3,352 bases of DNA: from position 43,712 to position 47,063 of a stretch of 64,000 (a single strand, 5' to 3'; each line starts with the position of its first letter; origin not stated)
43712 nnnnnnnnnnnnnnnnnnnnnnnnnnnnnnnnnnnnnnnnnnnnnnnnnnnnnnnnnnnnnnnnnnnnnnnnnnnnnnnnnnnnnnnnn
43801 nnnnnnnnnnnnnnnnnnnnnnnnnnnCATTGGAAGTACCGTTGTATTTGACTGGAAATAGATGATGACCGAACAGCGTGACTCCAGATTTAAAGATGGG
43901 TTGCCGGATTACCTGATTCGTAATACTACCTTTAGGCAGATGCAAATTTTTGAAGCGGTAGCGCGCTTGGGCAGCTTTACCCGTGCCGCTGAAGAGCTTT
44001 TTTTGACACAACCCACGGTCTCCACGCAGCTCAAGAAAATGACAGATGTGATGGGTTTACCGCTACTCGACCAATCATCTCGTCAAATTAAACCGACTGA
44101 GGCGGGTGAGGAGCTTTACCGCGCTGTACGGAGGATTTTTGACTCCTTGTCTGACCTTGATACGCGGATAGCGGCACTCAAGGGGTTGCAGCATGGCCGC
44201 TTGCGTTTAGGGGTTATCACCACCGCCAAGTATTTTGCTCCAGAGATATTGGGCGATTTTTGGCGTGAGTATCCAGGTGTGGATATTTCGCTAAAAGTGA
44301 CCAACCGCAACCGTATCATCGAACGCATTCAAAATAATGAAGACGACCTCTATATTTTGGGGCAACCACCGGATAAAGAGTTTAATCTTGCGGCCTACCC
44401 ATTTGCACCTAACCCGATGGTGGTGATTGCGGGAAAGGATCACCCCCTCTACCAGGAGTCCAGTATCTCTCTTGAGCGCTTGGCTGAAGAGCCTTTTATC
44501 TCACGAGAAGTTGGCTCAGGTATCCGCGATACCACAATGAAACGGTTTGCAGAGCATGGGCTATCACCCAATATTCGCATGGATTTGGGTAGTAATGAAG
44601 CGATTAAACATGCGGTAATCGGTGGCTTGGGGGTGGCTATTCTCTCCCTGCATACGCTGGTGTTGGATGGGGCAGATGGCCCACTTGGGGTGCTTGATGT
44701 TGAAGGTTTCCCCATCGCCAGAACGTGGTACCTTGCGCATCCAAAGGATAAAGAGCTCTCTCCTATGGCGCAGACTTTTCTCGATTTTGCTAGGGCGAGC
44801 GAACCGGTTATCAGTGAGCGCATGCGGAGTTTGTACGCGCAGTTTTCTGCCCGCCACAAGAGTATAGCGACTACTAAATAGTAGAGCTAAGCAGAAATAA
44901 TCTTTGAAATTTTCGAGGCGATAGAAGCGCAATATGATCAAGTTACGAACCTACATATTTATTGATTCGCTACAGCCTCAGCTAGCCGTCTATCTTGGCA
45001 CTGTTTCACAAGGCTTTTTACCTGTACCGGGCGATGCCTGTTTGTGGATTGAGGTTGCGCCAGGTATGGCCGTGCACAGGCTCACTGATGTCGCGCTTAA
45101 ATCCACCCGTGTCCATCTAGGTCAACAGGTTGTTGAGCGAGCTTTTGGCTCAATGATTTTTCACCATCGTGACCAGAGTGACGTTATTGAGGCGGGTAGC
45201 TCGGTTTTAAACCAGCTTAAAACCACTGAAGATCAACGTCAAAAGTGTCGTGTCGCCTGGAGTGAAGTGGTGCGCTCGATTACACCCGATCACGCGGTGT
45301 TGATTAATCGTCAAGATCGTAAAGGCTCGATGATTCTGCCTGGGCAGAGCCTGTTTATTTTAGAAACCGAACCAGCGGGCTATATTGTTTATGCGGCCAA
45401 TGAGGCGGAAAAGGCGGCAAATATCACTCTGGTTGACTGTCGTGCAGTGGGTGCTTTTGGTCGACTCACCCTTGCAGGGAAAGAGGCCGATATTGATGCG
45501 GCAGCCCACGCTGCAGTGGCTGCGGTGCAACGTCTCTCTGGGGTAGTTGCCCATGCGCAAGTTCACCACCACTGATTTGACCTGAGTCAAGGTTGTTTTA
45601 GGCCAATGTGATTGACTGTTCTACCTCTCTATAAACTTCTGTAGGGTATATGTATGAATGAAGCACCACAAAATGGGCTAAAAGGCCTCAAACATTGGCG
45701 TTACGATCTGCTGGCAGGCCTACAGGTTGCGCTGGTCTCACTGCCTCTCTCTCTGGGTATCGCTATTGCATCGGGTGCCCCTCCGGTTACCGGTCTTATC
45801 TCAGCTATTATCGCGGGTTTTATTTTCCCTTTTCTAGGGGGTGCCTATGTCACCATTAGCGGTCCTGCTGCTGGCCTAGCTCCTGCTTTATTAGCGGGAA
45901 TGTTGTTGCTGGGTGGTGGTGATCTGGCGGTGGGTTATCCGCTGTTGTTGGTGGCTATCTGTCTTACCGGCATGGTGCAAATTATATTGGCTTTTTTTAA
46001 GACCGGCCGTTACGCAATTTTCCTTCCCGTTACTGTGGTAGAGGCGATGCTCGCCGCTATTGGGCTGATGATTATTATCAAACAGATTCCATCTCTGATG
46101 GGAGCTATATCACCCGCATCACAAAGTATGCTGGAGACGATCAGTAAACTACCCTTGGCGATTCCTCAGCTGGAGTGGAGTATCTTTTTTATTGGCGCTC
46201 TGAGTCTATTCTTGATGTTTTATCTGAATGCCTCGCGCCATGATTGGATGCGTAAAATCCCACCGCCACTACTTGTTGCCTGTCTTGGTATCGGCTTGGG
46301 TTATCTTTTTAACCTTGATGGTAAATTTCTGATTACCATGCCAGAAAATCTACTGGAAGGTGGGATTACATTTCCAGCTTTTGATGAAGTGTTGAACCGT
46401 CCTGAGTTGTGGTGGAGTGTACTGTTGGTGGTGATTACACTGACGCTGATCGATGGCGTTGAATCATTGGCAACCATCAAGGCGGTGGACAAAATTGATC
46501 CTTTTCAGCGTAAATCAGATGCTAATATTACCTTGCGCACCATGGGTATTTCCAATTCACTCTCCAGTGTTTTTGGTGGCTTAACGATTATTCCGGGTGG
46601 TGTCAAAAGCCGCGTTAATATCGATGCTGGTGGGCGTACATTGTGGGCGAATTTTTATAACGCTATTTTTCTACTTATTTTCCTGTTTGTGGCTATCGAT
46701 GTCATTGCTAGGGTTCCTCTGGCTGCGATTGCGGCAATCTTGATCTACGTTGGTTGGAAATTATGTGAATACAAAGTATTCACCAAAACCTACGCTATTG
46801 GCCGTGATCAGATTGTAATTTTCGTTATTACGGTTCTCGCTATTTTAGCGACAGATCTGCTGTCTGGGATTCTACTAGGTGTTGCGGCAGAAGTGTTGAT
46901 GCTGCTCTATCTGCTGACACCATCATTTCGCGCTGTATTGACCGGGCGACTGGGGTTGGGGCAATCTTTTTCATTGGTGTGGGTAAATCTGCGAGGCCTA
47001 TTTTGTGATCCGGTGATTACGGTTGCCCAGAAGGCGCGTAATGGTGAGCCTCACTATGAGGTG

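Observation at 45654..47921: SulP/BicA-like transporter with an unassigned ~200-aa C-terminal domain after the STAS domain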

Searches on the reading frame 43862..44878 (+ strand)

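Call 3: search_protein_families(library=pfam, proteins=[window:43862-44878:+], max_evalue=1)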
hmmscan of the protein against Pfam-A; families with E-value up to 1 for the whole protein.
window:43862-44878:+ (339 aa): 5 families
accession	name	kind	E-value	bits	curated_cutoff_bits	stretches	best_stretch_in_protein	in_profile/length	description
PF03466.25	LysR_substrate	-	3.7e-54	183.7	28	1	108-312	2-206/209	LysR substrate binding domain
PF00126.33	HTH_1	-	2.5e-21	75.8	26.6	1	24-83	1-60/60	Bacterial regulatory helix-turn-helix protein, lysR family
PF13556.12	HTH_30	-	0.0016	18.6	27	1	37-74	13-50/59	PucR C-terminal helix-turn-helix domain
PF12802.13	MarR_2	-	0.099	13.3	27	1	23-61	4-45/61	MarR family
PF01022.26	HTH_5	-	0.14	12.5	22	1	43-61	22-40/47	Bacterial regulatory protein, arsR family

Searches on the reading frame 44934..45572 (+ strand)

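Call 3: search_protein_families(library=pfam, proteins=[window:44934-45572:+], max_evalue=1)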
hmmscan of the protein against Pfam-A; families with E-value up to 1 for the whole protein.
window:44934-45572:+ (213 aa): 1 family
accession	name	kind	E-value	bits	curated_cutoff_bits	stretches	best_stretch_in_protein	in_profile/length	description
PF00936.24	BMC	-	1.3e-09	38.3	24.5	1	142-208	4-70/75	BMC domain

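Call 4: search_protein_families(library=ncbifam, proteins=[window:44934-45572:+], max_evalue=1)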
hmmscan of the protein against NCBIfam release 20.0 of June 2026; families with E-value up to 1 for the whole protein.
window:44934-45572:+ (213 aa): 3 families
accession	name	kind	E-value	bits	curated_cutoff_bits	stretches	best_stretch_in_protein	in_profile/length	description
NF053796.1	beta_CO2some_P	equivalog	2.5e-73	246.2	340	1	2-207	3-207/213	beta-carboxysome protein CcmP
NF053792.1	beta_CO2some_O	equivalog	0.0073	15.8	270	1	49-204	22-179/205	beta-carboxysome assembly protein CcmO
NF012018.0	PRK15474.1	equivalog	0.067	13.5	133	1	142-206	6-71/97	ethanolamine utilization microcompartment protein EutM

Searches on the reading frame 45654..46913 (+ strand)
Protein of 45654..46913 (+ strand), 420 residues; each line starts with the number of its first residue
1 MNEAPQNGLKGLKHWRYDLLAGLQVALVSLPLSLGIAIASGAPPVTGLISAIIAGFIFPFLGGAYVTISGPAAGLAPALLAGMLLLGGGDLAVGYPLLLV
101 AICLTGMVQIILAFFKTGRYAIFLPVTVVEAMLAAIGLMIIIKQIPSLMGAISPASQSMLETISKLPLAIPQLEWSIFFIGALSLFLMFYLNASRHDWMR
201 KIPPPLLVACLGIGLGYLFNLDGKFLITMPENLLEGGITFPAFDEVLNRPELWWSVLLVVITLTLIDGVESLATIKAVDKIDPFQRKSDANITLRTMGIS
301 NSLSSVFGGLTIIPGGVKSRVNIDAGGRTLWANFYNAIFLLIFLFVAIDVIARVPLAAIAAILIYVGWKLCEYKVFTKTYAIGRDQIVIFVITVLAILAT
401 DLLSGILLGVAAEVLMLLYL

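Call 72: search_solved_structures(query=window:45654-46913:+, max_evalue=1e-20, show_alignments=1)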
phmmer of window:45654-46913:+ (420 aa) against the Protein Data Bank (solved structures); distinct sequences matched with E-value up to 1e-20: 3.
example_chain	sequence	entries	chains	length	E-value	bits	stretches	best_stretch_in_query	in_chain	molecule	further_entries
6ki1_A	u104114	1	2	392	1.9e-29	106.2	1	14-404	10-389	Low affinity sulfate transporter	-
5iof_A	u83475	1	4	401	2.8e-23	85.9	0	256-415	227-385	Sulphate transporter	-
5da0_A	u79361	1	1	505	4.9e-23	85.1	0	256-415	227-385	Sulphate transporter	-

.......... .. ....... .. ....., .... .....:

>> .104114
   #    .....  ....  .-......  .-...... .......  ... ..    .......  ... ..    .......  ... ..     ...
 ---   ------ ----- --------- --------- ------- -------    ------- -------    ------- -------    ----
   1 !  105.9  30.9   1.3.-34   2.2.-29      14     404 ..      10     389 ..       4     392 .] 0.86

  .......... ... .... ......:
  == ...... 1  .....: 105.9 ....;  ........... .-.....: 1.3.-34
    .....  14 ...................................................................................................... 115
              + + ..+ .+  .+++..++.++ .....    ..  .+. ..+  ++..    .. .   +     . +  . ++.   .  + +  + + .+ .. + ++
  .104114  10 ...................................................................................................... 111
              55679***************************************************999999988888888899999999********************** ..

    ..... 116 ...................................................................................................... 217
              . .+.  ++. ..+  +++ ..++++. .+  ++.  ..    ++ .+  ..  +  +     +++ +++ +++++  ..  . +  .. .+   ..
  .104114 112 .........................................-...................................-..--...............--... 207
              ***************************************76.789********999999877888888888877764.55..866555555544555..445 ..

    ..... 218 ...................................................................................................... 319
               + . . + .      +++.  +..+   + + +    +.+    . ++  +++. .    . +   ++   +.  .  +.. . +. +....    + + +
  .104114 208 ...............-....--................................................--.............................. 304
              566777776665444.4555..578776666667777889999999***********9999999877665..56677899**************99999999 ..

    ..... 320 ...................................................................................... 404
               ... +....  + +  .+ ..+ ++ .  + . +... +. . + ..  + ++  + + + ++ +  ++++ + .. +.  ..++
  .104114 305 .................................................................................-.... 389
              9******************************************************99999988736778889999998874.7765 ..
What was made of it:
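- The BicA HCO3- contacts on TM3 and TM10 are not conserved (call 72).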
